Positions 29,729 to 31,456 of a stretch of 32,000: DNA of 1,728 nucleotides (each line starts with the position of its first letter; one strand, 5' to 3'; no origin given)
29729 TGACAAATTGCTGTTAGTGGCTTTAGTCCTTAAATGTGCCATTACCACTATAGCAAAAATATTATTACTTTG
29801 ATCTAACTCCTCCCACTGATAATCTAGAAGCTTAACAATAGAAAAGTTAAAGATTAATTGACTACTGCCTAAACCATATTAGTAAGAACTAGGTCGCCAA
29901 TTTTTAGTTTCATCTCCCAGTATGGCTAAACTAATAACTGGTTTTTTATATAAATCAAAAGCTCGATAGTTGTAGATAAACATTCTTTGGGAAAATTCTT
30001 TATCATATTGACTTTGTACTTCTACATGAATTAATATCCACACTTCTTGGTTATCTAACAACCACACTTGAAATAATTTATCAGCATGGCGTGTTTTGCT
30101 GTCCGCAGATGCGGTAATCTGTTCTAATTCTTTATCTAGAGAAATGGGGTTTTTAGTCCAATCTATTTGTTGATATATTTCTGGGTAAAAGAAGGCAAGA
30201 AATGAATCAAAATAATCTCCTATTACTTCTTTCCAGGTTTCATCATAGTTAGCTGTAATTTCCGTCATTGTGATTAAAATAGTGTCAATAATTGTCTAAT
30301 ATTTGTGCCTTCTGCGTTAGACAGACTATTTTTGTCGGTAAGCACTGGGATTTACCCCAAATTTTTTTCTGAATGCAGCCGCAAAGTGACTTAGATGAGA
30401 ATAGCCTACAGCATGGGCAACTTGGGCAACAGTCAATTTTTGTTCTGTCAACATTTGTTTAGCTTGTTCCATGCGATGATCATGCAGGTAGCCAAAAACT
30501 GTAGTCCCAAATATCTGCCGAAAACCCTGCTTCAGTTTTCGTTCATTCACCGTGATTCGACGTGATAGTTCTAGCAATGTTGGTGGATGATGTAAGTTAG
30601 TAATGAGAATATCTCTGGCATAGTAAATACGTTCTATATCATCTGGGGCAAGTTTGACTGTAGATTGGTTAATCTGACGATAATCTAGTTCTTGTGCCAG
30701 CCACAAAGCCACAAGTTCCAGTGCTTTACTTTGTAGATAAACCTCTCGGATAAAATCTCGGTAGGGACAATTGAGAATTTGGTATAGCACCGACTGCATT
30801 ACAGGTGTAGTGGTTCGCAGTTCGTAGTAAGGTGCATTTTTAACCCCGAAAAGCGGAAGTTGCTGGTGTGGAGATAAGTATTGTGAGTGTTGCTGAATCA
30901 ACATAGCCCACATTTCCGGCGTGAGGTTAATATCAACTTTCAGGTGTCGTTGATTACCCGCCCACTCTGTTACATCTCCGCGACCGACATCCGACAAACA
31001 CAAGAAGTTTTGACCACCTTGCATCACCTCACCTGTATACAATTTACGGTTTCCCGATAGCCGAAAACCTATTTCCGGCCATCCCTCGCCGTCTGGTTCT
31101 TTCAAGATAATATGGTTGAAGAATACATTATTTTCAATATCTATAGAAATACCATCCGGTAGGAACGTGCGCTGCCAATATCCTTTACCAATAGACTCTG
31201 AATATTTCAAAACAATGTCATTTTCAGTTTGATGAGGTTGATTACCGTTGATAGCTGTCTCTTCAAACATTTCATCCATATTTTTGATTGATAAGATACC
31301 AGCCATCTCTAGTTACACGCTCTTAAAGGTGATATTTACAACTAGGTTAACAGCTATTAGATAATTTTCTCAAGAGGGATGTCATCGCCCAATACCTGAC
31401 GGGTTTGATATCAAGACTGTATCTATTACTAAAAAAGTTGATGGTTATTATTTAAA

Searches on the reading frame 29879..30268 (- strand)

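Call 69: search_protein_families(library=pfam, proteins=[window:29879-30268:-], max_evalue=0.001)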
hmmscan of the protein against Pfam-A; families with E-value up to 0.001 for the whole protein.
window:29879-30268:- (129 aa): 1 family
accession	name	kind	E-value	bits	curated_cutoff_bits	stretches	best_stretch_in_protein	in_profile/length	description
PF04754.18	Transposase_31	-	0.00049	20.2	21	1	55-108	48-101/203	Putative transposase, YhgA-like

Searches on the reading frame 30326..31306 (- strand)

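Call 69: search_protein_families(library=pfam, proteins=[window:30326-31306:-], max_evalue=0.001)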
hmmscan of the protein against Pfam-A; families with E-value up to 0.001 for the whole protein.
window:30326-31306:- (326 aa): 2 families
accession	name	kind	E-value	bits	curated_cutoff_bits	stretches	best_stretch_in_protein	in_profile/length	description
PF12833.13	HTH_18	-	5e-25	88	33.6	1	247-325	1-79/80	Helix-turn-helix domain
PF00165.29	HTH_AraC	-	4.3e-11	43.1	26.6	1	289-325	7-42/42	Bacterial regulatory helix-turn-helix proteins, AraC family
